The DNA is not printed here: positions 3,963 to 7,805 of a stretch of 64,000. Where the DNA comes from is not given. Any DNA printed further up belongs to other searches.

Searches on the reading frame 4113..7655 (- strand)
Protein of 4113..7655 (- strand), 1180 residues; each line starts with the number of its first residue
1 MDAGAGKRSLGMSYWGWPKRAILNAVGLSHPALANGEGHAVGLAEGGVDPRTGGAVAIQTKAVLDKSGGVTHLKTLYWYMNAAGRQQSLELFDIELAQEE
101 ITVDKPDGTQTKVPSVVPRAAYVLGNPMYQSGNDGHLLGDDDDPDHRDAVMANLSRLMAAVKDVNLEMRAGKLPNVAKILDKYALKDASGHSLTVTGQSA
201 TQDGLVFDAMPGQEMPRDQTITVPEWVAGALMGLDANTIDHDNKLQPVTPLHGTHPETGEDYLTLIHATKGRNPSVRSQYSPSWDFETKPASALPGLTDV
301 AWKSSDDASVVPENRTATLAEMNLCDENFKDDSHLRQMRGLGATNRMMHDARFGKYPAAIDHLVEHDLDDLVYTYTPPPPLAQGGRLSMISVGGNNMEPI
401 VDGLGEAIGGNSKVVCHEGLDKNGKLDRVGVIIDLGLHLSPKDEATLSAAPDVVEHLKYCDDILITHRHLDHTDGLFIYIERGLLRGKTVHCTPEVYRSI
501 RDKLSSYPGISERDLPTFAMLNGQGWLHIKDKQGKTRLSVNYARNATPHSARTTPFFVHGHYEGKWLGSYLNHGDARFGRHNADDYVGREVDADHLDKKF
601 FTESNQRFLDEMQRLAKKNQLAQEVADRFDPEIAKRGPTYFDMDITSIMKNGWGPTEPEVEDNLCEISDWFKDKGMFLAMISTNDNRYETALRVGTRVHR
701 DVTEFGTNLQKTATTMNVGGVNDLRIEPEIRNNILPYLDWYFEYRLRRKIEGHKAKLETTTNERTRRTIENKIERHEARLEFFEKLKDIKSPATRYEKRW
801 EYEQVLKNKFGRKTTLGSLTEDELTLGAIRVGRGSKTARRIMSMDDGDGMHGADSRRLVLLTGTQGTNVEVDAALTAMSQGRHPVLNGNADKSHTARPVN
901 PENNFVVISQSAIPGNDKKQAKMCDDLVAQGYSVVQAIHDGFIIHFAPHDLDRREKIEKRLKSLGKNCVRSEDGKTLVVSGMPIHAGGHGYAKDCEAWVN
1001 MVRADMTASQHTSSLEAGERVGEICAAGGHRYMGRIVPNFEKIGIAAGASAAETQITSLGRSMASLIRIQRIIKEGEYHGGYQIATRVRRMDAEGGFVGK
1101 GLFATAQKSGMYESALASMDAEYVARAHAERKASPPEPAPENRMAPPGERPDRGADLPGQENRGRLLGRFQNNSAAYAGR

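Call 24: search_protein_families(library=pfam, proteins=[window:4113-7655:-], max_evalue=0.001)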
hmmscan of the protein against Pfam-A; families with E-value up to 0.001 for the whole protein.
window:4113-7655:- (1180 aa): 2 families
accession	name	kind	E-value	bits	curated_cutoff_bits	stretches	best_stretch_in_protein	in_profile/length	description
PF12706.13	Lactamase_B_2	-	5.7e-05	23.2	27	1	451-571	23-130/200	Beta-lactamase superfamily domain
PF22505.1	RNase_J_b_CASP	-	0.00015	22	27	0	853-927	67-126/126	Ribonuclease J, beta-CASP domain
